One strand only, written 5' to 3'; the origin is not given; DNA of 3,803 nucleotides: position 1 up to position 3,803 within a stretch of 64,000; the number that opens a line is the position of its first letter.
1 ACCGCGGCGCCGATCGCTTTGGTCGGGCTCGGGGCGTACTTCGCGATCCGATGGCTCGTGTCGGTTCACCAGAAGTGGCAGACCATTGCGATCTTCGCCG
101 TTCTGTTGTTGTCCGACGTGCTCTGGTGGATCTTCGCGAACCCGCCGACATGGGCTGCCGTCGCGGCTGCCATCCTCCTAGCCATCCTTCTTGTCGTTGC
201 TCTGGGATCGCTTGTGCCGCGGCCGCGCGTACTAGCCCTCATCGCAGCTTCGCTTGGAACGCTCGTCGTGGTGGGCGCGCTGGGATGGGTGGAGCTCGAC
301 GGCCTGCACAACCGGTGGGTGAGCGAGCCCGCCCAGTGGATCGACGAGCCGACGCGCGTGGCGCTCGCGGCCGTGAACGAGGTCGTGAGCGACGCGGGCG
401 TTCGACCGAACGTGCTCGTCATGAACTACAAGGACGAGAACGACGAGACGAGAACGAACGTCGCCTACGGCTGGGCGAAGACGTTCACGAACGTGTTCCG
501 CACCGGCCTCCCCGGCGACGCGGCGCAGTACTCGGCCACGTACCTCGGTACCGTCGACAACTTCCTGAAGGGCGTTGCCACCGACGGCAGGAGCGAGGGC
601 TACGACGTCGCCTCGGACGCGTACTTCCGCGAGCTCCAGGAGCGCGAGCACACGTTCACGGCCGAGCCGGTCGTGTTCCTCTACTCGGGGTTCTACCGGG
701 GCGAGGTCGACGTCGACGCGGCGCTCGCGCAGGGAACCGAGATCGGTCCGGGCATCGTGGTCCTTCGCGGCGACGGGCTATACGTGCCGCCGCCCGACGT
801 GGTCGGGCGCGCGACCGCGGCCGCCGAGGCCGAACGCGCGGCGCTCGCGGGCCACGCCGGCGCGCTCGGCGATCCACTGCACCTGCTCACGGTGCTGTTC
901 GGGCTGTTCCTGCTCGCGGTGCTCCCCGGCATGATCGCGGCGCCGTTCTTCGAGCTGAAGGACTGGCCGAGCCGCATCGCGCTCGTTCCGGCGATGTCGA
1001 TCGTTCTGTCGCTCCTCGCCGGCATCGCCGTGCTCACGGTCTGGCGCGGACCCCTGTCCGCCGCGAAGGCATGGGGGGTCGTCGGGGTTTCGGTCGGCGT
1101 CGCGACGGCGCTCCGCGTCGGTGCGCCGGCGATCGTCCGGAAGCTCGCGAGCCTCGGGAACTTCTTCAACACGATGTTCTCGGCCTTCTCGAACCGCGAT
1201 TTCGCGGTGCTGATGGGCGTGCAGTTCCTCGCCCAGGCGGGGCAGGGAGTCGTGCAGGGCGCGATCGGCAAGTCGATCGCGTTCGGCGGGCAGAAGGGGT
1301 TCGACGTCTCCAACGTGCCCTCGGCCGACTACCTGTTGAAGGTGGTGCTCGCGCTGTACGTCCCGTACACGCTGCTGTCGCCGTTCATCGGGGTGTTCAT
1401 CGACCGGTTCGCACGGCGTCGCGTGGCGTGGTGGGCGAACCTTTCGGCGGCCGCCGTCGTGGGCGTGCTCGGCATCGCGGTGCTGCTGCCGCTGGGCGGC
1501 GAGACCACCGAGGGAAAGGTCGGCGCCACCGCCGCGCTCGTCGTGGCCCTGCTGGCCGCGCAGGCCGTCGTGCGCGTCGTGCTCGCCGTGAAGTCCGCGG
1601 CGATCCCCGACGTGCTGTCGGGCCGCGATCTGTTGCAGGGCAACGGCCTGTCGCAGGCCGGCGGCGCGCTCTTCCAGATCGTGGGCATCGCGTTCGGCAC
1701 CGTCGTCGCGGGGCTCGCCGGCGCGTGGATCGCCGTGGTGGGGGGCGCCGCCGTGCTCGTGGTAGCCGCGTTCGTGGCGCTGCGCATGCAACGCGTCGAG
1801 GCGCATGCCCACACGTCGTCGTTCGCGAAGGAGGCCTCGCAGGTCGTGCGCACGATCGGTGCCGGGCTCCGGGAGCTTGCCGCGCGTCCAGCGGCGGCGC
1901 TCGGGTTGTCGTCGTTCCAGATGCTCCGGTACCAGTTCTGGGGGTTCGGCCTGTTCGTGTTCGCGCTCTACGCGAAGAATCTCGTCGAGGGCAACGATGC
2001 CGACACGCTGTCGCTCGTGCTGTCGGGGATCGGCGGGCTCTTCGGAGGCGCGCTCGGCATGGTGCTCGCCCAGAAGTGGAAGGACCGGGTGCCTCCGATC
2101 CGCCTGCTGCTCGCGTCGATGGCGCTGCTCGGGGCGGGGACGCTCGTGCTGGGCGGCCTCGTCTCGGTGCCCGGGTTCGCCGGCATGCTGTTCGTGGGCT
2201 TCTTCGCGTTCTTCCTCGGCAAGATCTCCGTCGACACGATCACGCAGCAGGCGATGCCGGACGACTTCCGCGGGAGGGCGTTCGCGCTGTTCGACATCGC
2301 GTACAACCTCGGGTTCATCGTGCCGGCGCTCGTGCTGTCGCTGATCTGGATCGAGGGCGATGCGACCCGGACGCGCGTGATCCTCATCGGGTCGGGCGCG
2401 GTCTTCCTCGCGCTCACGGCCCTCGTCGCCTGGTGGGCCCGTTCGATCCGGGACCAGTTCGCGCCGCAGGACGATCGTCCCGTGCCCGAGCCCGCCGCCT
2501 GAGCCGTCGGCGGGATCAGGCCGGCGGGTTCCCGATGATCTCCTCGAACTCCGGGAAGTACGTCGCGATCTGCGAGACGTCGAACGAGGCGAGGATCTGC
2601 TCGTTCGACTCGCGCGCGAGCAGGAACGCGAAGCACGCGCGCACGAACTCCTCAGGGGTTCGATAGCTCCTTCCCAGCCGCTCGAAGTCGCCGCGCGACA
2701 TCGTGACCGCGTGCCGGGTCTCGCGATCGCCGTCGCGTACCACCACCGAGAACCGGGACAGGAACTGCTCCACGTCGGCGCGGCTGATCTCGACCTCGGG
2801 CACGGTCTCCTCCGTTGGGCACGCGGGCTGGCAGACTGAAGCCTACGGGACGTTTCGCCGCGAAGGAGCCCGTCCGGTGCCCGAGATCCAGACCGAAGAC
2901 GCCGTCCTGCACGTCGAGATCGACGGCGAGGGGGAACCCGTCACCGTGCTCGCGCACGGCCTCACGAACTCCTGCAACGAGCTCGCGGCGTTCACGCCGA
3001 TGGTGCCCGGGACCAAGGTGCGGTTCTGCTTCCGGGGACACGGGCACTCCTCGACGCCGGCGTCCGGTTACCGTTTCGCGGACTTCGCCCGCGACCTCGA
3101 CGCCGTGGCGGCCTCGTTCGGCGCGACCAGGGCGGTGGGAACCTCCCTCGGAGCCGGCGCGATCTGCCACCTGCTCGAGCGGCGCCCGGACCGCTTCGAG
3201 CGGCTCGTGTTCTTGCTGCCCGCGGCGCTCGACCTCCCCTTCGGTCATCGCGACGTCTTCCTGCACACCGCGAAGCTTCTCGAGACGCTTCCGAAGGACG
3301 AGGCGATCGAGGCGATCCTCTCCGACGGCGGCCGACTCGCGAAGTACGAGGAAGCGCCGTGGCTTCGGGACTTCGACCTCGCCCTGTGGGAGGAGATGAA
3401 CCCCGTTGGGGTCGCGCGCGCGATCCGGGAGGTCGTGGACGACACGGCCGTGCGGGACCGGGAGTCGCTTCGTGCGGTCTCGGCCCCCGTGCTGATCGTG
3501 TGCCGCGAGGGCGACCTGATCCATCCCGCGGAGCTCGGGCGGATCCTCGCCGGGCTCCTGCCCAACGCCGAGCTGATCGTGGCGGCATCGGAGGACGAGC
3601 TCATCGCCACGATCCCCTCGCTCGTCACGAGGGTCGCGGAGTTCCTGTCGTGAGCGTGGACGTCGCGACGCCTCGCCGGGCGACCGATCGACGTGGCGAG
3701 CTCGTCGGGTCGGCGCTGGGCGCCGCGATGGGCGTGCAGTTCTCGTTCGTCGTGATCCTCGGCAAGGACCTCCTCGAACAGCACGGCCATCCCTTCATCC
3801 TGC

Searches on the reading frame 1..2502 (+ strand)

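Call 42: search_protein_families(library=pfam, proteins=[window:1-2502:+])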
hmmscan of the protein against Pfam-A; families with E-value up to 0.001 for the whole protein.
window:1-2502:+ (833 aa): 1 family
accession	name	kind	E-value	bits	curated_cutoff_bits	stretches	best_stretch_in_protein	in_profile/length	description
PF07690.21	MFS_1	-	1.2e-18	67.6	33.4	1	448-774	37-345/347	Major Facilitator Superfamily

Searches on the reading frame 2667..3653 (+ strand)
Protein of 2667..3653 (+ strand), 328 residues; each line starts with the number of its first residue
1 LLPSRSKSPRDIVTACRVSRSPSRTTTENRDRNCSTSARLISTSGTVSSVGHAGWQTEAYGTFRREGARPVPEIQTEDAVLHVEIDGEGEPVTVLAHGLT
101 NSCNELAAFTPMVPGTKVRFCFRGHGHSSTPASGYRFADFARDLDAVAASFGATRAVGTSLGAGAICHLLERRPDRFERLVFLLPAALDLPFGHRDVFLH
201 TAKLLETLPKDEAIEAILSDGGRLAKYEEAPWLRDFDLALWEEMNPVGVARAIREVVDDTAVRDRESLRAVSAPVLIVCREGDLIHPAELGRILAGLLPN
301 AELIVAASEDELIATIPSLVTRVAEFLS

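Call 42: search_protein_families(library=pfam, proteins=[window:2667-3653:+])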
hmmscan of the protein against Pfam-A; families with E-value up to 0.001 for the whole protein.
window:2667-3653:+ (328 aa): 3 families
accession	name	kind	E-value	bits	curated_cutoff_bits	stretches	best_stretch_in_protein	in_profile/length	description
PF00561.26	Abhydrolase_1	-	1.5e-13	51.4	25.8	1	122-305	35-232/245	alpha/beta hydrolase fold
PF12697.13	Abhydrolase_6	-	2.7e-08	35.2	26.3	1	94-296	2-189/217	Alpha/beta hydrolase family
PF12146.15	Hydrolase_4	-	2.7e-05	24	27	1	92-209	6-134/239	Serine aminopeptidase, S33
